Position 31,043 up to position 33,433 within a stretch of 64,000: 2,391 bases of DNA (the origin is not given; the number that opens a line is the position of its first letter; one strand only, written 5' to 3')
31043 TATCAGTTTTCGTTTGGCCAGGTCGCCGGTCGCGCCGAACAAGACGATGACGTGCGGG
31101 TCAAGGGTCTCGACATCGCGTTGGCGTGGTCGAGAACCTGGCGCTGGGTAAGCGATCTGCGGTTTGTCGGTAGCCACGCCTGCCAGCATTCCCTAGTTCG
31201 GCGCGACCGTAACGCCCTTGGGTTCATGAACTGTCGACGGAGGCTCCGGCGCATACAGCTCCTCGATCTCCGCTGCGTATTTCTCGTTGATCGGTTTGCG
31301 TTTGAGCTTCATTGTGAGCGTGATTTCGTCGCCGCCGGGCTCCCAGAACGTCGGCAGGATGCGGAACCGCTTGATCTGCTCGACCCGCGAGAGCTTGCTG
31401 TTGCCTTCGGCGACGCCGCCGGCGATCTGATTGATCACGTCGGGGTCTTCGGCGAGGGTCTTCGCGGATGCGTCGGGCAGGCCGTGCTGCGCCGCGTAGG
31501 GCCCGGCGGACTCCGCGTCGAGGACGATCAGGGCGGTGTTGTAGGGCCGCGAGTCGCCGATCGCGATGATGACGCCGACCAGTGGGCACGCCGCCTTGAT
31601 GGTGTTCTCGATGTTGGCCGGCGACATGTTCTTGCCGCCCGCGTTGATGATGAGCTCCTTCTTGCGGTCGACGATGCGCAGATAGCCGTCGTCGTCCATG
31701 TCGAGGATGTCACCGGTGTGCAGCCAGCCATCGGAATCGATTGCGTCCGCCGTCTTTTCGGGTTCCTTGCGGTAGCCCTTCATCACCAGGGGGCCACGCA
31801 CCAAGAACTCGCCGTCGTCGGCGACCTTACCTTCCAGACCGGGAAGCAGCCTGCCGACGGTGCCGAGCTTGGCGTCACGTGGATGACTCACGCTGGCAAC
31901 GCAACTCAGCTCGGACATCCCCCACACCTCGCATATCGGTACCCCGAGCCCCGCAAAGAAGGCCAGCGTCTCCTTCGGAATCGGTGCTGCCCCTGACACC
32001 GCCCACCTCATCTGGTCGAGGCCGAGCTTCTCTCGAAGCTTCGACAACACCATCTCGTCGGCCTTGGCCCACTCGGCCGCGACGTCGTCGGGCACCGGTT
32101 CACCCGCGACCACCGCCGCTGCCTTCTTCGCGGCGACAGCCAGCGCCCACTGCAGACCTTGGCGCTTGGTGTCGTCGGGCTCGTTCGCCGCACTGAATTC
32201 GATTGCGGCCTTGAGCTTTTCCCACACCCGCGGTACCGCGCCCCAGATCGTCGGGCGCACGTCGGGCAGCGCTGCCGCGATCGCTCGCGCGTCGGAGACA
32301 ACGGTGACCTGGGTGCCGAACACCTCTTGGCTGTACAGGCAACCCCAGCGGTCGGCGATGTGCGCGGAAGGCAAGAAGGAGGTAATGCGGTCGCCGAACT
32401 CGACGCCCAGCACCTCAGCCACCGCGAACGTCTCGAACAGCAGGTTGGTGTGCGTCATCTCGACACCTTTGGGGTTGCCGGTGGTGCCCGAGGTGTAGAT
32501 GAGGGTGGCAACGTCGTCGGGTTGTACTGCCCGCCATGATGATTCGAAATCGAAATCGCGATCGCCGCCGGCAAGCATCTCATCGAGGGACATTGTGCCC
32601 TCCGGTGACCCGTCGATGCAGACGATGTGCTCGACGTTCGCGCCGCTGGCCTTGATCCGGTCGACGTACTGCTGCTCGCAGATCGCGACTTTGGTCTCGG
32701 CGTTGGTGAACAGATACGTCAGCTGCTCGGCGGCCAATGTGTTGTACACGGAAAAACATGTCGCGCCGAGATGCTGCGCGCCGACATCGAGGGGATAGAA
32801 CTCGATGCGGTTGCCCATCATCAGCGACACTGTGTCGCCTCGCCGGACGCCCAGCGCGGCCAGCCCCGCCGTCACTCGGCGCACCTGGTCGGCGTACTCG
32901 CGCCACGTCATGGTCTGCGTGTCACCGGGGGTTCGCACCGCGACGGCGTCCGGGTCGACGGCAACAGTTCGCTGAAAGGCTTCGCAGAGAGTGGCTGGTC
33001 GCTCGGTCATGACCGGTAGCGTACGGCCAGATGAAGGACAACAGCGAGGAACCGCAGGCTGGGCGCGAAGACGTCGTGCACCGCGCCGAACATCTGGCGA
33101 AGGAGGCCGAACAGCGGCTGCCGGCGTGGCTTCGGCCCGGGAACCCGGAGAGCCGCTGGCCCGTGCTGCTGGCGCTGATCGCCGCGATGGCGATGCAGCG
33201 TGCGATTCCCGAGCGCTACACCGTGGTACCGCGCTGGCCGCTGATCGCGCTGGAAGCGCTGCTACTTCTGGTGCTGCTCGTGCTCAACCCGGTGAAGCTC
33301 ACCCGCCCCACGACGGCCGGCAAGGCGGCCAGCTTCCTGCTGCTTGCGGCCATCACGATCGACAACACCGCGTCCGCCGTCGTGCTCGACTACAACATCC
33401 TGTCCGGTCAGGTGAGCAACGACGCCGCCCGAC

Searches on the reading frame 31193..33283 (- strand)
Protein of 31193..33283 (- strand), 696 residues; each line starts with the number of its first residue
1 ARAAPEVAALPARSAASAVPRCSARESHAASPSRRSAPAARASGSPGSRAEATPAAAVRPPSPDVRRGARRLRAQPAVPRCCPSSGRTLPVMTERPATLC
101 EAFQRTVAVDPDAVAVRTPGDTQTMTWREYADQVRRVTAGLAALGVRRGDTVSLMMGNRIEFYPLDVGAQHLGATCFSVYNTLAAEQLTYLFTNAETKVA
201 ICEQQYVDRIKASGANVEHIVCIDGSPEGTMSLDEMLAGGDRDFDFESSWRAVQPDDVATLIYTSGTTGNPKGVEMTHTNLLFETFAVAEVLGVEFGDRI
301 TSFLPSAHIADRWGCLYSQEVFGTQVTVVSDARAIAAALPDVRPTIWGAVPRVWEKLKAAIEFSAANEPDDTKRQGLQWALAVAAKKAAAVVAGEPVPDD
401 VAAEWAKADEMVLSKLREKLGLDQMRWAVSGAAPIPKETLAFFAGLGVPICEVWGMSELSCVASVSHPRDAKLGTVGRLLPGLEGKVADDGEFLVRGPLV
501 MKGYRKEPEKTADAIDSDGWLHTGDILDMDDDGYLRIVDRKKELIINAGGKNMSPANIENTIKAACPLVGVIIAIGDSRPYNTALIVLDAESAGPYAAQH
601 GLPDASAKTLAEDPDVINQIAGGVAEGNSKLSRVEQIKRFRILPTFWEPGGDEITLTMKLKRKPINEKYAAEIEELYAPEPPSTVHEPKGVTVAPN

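Call 55: search_protein_families(library=pfam, max_evalue=0.000001, proteins=[window:31193-33283:-])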
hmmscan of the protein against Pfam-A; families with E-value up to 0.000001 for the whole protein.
window:31193-33283:- (696 aa): 2 families
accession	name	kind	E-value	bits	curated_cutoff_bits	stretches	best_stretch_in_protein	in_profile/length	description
PF00501.34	AMP-binding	-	3.1e-70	237.3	29.9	1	103-504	1-383/384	AMP-binding enzyme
PF23562.2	AMP-binding_C_3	-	4.4e-11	43.7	20.8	1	544-678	3-121/124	AMP-binding enzyme C-terminal domain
